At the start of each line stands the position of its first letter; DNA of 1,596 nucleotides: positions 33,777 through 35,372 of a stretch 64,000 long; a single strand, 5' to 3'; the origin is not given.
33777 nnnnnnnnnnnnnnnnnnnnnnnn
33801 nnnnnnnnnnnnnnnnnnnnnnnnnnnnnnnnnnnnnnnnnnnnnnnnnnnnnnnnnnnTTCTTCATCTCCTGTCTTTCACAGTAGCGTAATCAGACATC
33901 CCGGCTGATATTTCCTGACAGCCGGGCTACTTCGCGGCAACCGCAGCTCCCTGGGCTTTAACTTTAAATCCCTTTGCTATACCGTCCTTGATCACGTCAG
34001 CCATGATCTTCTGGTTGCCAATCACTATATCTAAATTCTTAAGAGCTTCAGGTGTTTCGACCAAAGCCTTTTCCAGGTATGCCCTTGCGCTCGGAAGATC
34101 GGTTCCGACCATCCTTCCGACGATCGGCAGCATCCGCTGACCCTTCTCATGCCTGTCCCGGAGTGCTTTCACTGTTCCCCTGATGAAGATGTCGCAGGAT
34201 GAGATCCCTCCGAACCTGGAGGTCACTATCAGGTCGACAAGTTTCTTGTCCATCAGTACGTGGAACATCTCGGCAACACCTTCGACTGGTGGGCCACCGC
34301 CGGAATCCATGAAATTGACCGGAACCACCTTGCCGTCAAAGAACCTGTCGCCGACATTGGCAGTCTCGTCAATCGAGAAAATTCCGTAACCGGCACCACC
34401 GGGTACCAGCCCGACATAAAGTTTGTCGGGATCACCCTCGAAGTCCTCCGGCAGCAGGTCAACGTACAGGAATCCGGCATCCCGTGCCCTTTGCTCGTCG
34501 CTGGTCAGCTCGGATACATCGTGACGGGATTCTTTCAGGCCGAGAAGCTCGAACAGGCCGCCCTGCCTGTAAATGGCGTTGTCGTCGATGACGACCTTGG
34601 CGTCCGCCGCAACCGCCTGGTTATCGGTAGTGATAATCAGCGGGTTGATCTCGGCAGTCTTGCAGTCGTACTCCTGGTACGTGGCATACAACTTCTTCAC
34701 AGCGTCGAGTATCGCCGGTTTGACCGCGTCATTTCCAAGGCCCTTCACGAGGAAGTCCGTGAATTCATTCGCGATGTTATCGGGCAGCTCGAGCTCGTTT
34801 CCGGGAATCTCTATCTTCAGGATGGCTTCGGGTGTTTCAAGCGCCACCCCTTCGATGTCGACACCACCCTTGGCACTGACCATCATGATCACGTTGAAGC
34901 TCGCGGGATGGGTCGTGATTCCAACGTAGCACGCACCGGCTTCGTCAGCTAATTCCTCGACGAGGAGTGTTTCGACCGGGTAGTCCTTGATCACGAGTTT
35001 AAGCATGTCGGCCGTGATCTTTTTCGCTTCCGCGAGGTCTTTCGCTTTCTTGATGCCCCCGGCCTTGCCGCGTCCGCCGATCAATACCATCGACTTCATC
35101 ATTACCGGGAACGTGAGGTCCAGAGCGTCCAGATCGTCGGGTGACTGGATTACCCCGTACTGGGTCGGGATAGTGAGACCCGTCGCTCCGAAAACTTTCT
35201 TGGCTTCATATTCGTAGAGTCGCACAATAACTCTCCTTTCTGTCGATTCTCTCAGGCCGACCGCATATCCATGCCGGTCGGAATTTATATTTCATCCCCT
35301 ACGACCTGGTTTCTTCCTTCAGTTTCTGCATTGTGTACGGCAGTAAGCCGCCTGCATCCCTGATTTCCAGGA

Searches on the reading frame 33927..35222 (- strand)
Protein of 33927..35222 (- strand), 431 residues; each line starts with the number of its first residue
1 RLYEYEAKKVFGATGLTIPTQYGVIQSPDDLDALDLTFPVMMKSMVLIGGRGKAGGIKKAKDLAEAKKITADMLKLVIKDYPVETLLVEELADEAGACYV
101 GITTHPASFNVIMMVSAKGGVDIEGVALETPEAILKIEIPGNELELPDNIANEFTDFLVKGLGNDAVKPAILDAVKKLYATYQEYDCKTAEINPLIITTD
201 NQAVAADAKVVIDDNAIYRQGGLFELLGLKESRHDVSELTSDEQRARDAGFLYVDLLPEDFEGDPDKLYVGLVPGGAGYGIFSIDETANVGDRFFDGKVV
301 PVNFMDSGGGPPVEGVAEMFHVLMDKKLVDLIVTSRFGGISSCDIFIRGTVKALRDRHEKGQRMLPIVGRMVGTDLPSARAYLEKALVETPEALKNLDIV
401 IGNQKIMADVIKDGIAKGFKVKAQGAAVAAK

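Call 98: search_protein_families(library=pfam, proteins=[window:33927-35222:-], max_evalue=0.00001)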
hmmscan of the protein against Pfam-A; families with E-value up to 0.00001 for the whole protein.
window:33927-35222:- (431 aa): 4 families
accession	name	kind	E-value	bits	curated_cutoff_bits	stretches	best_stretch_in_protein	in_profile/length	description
PF08442.15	ATP-grasp_2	-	1.4e-34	119.9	29.5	1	1-196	1-201/202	ATP-grasp domain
PF24948.1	Citrate_synth_N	-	9.3e-13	48.5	83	1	40-219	54-227/232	ATP-citrate synthase ATP-grasp domain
PF00549.24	Ligase_CoA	-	1e-07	32.5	24.5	1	299-393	20-117/128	CoA-ligase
PF13549.11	ATP-grasp_5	-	8.8e-06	25.7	27.6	0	2-212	10-221/221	ATP-grasp domain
